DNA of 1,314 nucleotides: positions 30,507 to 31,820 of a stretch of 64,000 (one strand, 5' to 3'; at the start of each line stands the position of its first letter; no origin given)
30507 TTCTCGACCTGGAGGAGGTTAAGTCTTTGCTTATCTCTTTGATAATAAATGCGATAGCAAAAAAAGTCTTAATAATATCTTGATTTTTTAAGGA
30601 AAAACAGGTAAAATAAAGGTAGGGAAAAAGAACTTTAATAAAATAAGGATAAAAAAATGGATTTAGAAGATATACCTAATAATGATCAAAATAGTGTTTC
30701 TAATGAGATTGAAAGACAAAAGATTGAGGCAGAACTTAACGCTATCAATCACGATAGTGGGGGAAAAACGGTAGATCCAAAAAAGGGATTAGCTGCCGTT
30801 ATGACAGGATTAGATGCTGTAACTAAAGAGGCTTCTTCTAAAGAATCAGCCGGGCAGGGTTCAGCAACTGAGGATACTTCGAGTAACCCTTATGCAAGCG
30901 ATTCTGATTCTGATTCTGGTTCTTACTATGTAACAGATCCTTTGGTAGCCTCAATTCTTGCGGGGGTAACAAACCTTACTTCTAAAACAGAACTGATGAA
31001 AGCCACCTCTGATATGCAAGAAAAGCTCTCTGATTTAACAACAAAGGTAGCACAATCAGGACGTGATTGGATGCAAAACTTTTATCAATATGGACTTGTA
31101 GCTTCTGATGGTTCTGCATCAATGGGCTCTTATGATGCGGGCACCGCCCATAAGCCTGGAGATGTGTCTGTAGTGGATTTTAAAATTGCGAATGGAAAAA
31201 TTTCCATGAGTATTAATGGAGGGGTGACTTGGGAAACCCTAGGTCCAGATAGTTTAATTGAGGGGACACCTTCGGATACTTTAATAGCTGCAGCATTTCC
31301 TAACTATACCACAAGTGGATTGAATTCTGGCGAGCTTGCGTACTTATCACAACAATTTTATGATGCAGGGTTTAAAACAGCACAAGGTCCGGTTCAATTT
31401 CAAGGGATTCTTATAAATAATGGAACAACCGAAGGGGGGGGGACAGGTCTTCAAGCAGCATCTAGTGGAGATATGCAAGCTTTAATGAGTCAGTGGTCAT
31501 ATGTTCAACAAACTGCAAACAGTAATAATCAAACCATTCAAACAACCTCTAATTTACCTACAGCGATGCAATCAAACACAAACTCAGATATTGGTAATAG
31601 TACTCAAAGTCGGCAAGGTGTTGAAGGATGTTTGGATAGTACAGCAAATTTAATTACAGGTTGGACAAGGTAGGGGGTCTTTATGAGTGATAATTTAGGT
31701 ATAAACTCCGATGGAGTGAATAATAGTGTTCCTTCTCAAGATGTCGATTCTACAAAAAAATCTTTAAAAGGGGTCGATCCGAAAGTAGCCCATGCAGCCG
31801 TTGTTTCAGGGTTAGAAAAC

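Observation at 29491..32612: Three tandem hydrophilic ~310-345 aa proteins upstream of the translocators: candidate novel T3SS tip/filament family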

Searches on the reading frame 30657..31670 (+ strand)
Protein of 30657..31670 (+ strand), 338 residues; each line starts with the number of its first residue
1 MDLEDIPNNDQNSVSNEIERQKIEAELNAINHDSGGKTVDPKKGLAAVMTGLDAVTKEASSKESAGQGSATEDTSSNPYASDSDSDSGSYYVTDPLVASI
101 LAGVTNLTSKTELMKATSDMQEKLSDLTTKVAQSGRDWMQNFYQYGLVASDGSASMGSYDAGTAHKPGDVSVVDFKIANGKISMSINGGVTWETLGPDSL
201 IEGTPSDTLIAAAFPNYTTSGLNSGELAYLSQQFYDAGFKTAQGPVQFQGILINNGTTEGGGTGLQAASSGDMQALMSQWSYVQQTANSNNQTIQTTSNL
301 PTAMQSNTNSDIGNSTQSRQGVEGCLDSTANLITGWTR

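Call 3: search_protein_families(library=pfam, proteins=[window:30657-31670:+], max_evalue=1)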
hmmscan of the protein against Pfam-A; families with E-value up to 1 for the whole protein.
window:30657-31670:+ (338 aa): 1 family
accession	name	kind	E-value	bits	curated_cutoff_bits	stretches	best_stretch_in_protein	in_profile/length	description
PF15761.10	IMUP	-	0.27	12.4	27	0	35-87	19-69/107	Immortalisation up-regulated protein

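Call 7: search_protein_families(library=ncbifam, proteins=[window:30657-31670:+], max_evalue=1)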
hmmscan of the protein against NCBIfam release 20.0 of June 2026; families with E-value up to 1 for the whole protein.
window:30657-31670:+ (338 aa): 0 families

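Call 9: search_solved_structures(query=window:30657-31670:+, max_evalue=10)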
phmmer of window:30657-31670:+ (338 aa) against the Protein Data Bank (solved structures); distinct sequences matched with E-value up to 10: 1.
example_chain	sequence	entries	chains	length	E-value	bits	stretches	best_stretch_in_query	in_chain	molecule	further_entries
9ftd_A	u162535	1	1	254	0.01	18.7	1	24-174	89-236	BmGPI12, BMN1 family, BMN1-9, BmSA1 orthologue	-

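Call 11: find_homologous_proteins(query=window:30657-31670:+, max_evalue=0.001)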
Query window:30657-31670:+ (338 aa): 4 proteins with E <= 0.001 among 5595 candidates.
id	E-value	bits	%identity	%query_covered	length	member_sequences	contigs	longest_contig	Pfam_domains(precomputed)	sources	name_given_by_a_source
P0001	3.3e-213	725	100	100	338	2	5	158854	-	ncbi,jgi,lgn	jgi:hypothetical protein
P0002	2.6e-71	259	44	96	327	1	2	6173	-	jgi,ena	jgi:hypothetical protein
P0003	1.2e-65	240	45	88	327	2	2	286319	-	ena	-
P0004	8.7e-52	195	41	100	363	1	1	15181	-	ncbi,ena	-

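Call 16: find_encoding_contigs(protein=P0003, flank=10000, max_places=3)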
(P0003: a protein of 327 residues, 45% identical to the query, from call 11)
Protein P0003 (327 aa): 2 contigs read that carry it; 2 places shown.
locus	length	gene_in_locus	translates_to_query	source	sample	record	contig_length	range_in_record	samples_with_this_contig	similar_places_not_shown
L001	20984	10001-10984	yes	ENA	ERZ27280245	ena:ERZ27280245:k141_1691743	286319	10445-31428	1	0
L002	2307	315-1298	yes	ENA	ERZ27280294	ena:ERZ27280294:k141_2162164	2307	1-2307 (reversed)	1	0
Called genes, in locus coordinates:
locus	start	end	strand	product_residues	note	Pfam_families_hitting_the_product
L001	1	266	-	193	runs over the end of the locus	-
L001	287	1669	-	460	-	-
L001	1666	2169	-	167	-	-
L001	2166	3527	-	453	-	PF02874:ATP-synt_ab_N (weak), PF00006:ATP-synt_ab, PF18269:T3SS_ATPase_C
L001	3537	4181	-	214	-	PF09392:T3SS_needle_F (weak)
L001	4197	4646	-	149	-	-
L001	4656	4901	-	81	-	-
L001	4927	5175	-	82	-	PF17376:DUF5398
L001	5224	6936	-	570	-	PF16697:Yop-YscD_cpl, PF00498:FHA, PF21937:Yop-YscD_ppl_2nd (faint), PF16697:Yop-YscD_cpl, PF00498:FHA, PF23863:CdsD_PD1, PF22598:CdsD_PD2, PF23862:CdsD_C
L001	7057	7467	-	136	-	PF05932:CesT (weak)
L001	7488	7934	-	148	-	-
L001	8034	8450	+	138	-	-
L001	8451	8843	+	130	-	-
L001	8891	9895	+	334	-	-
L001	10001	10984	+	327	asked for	-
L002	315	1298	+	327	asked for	-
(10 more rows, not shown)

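Call 17: find_encoding_contigs(protein=P0004, flank=10000, max_places=3)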
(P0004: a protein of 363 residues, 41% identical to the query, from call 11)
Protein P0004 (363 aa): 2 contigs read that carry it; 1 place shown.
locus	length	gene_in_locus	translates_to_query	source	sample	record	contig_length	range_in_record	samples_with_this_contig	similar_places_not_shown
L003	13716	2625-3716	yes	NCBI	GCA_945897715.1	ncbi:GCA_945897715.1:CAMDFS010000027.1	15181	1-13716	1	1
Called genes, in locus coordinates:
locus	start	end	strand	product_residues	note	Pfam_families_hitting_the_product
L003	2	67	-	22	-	?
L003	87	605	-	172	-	-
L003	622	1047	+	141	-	-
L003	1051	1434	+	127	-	-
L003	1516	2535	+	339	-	-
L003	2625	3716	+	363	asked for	-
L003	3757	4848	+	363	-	-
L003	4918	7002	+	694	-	-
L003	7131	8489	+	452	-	-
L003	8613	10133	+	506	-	-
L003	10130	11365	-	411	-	PF06689:zf-C4_ClpX, PF00493:MCM (weak), PF05496:RuvB_N (faint), PF07724:AAA_2, PF00004:AAA, PF07728:AAA_5 (weak), PF10431:ClpB_D2-small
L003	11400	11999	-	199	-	PF00574:CLP_protease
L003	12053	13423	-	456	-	PF05697:Trigger_N, PF05698:Trigger_C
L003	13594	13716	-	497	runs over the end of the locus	PF04851:ResIII, PF00176:SNF2-rel_dom, PF28555:Helicase_dom (faint), PF00271:Helicase_C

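Call 19: search_solved_structures(query=A1, max_evalue=10)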
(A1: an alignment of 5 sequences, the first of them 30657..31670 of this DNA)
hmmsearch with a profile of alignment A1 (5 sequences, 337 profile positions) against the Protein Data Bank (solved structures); distinct sequences matched with E-value up to 10: 9.
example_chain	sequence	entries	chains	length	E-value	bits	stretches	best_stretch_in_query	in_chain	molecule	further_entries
3vd8_A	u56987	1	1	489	0.077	15.4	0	173-222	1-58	Maltose-binding periplasmic protein, Interferon-inducible protein AIM2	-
9jfu_H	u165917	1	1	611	0.47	12.8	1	146-223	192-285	Mbp-Anti-bril fab heavy chain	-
3woa_A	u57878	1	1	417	0.57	12.6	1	161-223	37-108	Repressor protein CI, Maltose-binding periplasmic protein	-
6gw3_D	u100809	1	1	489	0.69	12.3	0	201-234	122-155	3,5,7-trioxododecanoyl-CoA synthase,3,5,7-trioxododecanoyl-CoA synthase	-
9cae_F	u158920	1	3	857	0.76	12.2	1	151-223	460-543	RuvB-like 2,RuvB-like 2/Maltose/maltodextrin-binding periplasmic protein chimera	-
6l5u_A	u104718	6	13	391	1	11.7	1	200-233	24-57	Type III polyketide synthase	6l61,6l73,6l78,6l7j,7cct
2cn2_A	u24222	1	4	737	1.4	11.3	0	161-204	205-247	BETA-1,4-XYLOGLUCAN HYDROLASE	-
2cn3_A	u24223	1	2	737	1.4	11.3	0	161-204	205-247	BETA-1,4-XYLOGLUCAN HYDROLASE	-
8qhx_D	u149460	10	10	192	1.5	11.2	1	11-139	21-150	Membrane-associated protein Vipp1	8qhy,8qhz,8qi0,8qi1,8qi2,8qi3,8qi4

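Call 25: find_encoding_contigs(protein=P0001, flank=2000, max_places=5)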
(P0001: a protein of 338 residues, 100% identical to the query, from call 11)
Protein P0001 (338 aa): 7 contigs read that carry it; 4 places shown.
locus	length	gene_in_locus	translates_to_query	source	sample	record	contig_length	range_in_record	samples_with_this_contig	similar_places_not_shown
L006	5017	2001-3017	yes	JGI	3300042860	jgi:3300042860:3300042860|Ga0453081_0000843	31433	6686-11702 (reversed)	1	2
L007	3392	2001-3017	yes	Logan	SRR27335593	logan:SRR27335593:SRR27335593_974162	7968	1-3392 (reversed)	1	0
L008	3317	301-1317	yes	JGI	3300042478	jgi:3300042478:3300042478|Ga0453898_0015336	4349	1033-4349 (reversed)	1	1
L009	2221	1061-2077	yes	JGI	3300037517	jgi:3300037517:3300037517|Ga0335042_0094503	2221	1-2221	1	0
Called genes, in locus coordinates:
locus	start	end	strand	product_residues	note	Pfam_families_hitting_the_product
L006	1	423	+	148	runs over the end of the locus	-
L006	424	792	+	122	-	-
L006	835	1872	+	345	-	-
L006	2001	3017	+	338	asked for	-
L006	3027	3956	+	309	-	-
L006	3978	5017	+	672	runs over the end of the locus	-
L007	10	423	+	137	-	-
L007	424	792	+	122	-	-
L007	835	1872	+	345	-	-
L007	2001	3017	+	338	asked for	-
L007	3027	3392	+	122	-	?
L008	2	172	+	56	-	?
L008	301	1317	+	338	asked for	-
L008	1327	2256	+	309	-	-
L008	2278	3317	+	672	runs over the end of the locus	-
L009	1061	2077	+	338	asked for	-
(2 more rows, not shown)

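Call 27: search_protein_representatives(alignment_id=A1)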
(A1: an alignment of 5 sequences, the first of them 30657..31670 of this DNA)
Query: 5 sequences, 337 profile positions. Proteins with E-value up to 0.001 (for the whole library): 38; up to 1e-10: 19; up to 1e-30: 8. The best 38 are listed.
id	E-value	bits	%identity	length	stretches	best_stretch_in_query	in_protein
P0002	1.3e-161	553.9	-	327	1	1-337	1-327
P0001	1.3e-151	521.0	-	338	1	1-335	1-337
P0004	1.7e-142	491.0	-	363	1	4-337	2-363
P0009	5.4e-118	410.5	-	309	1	5-335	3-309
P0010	1.6e-65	238.0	-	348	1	33-335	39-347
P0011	3.7e-64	233.5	-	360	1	11-335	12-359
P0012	3.9e-50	187.4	-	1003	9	171-254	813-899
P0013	1.2e-40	156.2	-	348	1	10-333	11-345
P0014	2.5e-23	99.3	-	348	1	12-335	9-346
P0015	1.4e-22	96.8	-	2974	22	165-196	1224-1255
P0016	5.2e-22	94.9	-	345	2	23-161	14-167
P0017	1.0e-20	90.7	-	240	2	16-152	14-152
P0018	2.4e-19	86.2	-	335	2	78-177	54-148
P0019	2.8e-19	86.0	-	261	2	257-335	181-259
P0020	2.2e-18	83.0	-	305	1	13-335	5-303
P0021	2.6e-18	82.8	-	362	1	16-328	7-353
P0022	1.7e-12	63.7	-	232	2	169-249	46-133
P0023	5.9e-12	61.9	-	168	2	182-254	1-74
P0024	6.0e-12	61.9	-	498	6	170-200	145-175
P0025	2.1e-10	56.8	-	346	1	27-335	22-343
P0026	2.8e-10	56.3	-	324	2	25-174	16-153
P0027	6.0e-10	55.3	-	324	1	34-335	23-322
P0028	9.0e-10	54.7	-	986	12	172-215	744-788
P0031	1.8e-08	50.4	-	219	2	168-239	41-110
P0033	6.3e-06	42.1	-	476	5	165-196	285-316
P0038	7.0e-05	38.6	-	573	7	172-215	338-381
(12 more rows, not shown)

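Call 30: find_homologous_proteins(query=A4, max_evalue=0.001)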
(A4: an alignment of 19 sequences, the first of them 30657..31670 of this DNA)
Query A4 (19 sequences) (338 aa, profile of the alignment): 3 proteins with E <= 0.001 among 8000 candidates.
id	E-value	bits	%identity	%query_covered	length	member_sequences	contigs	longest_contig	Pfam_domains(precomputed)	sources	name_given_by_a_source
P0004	1.6e-106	375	41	100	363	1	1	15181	-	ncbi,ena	-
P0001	1.3e-96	342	100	100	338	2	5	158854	-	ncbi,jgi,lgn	jgi:hypothetical protein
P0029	2.0e-72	263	33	20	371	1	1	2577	-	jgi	-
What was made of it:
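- Tried and rejected: The third word-indexed homolog search, run with the 19-sequence profile, returned only 3 proteins because of the candidate cap (call 30).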

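Call 32: find_encoding_contigs(protein=P0014, flank=10000, max_places=3)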
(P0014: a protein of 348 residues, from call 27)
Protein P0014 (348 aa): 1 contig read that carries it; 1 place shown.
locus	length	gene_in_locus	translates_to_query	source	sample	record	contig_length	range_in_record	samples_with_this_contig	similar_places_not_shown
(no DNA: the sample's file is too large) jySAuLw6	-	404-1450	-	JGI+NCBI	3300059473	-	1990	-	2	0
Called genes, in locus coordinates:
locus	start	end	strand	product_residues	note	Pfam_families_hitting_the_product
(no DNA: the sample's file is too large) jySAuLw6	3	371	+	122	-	?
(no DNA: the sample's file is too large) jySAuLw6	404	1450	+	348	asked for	-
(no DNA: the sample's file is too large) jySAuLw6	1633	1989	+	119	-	?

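Call 33: find_encoding_contigs(protein=P0021, flank=10000, max_places=3)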
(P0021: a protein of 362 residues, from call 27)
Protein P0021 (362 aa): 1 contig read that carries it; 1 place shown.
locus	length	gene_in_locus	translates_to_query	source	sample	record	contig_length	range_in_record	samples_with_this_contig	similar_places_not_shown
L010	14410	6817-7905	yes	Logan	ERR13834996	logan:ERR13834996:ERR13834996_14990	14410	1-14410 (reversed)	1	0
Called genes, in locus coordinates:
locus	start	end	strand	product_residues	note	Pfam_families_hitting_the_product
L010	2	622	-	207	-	?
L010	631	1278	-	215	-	-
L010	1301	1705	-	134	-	-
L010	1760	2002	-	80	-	-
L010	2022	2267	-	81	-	PF17376:DUF5398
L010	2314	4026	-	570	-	PF16697:Yop-YscD_cpl, PF00498:FHA, PF16697:Yop-YscD_cpl, PF00498:FHA, PF23863:CdsD_PD1, PF22598:CdsD_PD2, PF23862:CdsD_C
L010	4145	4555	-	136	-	-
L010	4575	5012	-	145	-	-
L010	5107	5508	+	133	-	-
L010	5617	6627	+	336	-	-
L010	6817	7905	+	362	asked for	-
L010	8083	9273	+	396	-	-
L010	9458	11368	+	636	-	-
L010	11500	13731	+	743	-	-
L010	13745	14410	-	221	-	?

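Call 34: find_encoding_contigs(protein=P0016, flank=10000, max_places=2)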
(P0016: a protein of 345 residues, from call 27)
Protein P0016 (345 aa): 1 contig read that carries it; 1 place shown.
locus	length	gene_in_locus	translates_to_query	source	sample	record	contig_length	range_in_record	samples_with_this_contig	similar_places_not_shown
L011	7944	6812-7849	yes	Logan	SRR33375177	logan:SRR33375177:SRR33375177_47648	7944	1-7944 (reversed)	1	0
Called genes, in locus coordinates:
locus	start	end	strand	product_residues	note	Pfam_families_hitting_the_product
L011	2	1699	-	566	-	?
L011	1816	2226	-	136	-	PF05932:CesT (weak)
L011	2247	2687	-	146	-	-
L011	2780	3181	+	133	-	-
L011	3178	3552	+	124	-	-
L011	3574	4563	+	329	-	-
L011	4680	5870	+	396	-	-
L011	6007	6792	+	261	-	-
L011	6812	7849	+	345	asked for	-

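Call 35: find_encoding_contigs(protein=P0020, flank=10000, max_places=2)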
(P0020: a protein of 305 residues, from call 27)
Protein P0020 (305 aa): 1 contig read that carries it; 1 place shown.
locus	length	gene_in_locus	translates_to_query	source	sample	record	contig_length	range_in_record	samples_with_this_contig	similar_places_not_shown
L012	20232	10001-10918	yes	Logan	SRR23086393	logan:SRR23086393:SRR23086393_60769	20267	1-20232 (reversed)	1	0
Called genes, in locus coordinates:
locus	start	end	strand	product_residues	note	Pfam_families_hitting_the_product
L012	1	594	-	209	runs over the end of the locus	?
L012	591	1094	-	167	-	PF16789:YscO-like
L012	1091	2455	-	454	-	PF00006:ATP-synt_ab, PF18269:T3SS_ATPase_C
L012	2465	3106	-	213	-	PF09392:T3SS_needle_F (weak)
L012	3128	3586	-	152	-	-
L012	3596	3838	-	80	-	-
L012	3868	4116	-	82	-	PF17376:DUF5398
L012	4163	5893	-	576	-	PF16697:Yop-YscD_cpl, PF00498:FHA, PF16697:Yop-YscD_cpl, PF00498:FHA, PF23863:CdsD_PD1, PF22598:CdsD_PD2, PF23862:CdsD_C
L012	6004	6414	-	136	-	PF05932:CesT (weak)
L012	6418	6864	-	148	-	-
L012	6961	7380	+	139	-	-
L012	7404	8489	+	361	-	-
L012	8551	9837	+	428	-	-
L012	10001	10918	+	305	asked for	-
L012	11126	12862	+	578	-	-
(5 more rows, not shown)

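Call 36: find_encoding_contigs(protein=P0017, flank=10000, max_places=2)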
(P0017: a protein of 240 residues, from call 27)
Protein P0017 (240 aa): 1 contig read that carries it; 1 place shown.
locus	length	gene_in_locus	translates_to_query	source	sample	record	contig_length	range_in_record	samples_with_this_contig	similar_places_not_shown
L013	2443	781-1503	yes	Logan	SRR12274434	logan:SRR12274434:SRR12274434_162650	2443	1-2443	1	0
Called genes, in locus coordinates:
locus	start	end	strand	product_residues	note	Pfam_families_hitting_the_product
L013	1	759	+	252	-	?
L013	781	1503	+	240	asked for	-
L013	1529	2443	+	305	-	?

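Call 37: predict_structure(alignment_id=A4)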
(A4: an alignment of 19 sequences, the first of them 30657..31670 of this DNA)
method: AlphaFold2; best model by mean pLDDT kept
length: 338 residues; sequences in the alignment: 19
mean_pLDDT: 63.3   pTM: 0.42
mean pLDDT of the five models: 63.3, 60.5, 59.8, 59.0, 58.3
residues with pLDDT >= 90: 50; 70-90: 112; 50-70: 45; < 50: 131
segments of 3 or more residues with pLDDT < 50: 1-107, 314-326, 328-338
pLDDT, mean of each block of 10 residues (from residue 1): 32 39 40 36 36 36 31 31 34 39 49 64 72 81 81 73 82 92 87 85 84 90 94 89 89 84 75 84 80 67 60 47 47 39
secondary structure, 60 per line:
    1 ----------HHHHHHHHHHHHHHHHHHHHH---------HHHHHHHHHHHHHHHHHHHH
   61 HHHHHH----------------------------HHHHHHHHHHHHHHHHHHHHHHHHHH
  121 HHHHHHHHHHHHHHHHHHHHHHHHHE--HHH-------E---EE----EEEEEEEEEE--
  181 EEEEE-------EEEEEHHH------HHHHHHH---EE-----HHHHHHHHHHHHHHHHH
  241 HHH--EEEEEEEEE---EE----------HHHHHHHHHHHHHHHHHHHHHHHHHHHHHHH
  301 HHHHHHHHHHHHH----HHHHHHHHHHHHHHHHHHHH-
elements in order: H11-31 H41-66 H95-145 E169-178 E181-185 E193-197 H207-213 H224-243 E246-254 H270-313 H318-337
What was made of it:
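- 31095..31463 (+): Central variable domain of B (residues ~147-269). It contains a BNR/Asp-box-like hairpin, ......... Calls 27, 37 (pLDDT 80-94), 83, 84.
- On IpaD/SipD/BipD tip family: AF2 model of B has H11-31, H41-66, H95-145, an alpha/beta domain at 146-269 and H270-337 (call 37).
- Closest known: IpaD/SipD/BipD needle-tip proteins. Same: The B family has the same order of elements: N-terminal helices, a long helix, a mixed alpha/beta domain and a long C-terminal helix (call 37).
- AF2 places long helices at 95-145 and 270-337 around a confident alpha/beta domain (call 37). AF2 folds the central domain confidently (call 37).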

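Call 41: fold_search(model_id=the predicted structure, library=pdb)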
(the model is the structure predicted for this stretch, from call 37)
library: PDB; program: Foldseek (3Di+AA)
matches with E <= 10: 42; with E <= 0.001: 0
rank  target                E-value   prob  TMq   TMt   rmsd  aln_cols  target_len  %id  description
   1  9n8g_C                5.7e-01  0.06  0.13  0.12  22.0       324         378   12  In situ sheathed FlaA flagellar filament of Vibrio cholerae (released 2025-09-24)
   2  3h2d_A                1.1e+00  0.07  0.12  0.19  12.6       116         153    9  Crystal structure of a chemotactic chec-like protein (so_3915) from shewanella oneidensis mr-1 at 1.86 A resolution (released 2009-04-28)
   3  4no7                  1.1e+00  0.05  0.10  0.08  18.8       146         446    9  Human Glucokinase in complex with a nanomolar activator. (released 2014-10-29)
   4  6vpw_B                1.7e+00  0.03  0.09  0.16  13.4       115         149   14  1.90 Angstrom Resolution Crystal Structure Chemotaxis protein CheX from Vibrio vulnificus (released 2021-02-10)
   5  3vf6                  2.4e+00  0.03  0.10  0.08  18.9       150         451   10  Glucokinase in complex with glucose and activator (released 2012-02-08)
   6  2gkp                  2.9e+00  0.06  0.11  0.20  11.2       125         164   14  Protein of Unknown Function NMB0488 from Neisseria meningitidis (released 2006-05-02)
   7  3id8                  2.9e+00  0.02  0.10  0.08  19.1       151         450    9  Ternary complex of human pancreatic glucokinase crystallized with activator, glucose and AMP-PNP (released 2010-07-28)
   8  3s41                  3.6e+00  0.02  0.10  0.08  19.0       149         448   11  Glucokinase in complex with activator and glucose (released 2011-09-14)
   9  8h0n_B                3.8e+00  0.03  0.07  0.10   7.8        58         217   12  Crystal structure of the human METTL1-WDR4 complex (released 2023-07-05)
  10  4qs7                  3.8e+00  0.02  0.10  0.08  18.5       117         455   12  Arabidopsis Hexokinase 1 (AtHXK1) structure in glucose-bound form (released 2015-02-11)
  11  3fgu                  4.3e+00  0.02  0.10  0.08  18.8       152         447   11  Catalytic complex of Human Glucokinase (released 2009-12-15)
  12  9atb_A                4.5e+00  0.01  0.15  0.14  23.5       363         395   15  cryo-EM of Cupriavidus gilardii flagellum (released 2024-11-13)
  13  5t9d_C                4.8e+00  0.03  0.06  0.07  13.4        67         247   10  Structure of PCNA acetylated on K20 (released 2017-04-05)
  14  2qkd                  4.8e+00  0.03  0.12  0.10  10.6       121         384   14  Crystal structure of tandem ZPR1 domains (released 2007-08-07)
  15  4g6u_B                5.1e+00  0.06  0.11  0.21  13.5       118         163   11  CdiA-CT/CdiI toxin and immunity complex from Escherichia coli (released 2012-12-12)
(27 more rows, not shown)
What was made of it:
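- On Flagellin / hook-associated axial proteins: The best Foldseek hit is Vibrio FlaA, but at E 0.57 and TM 0.13 (call 41).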
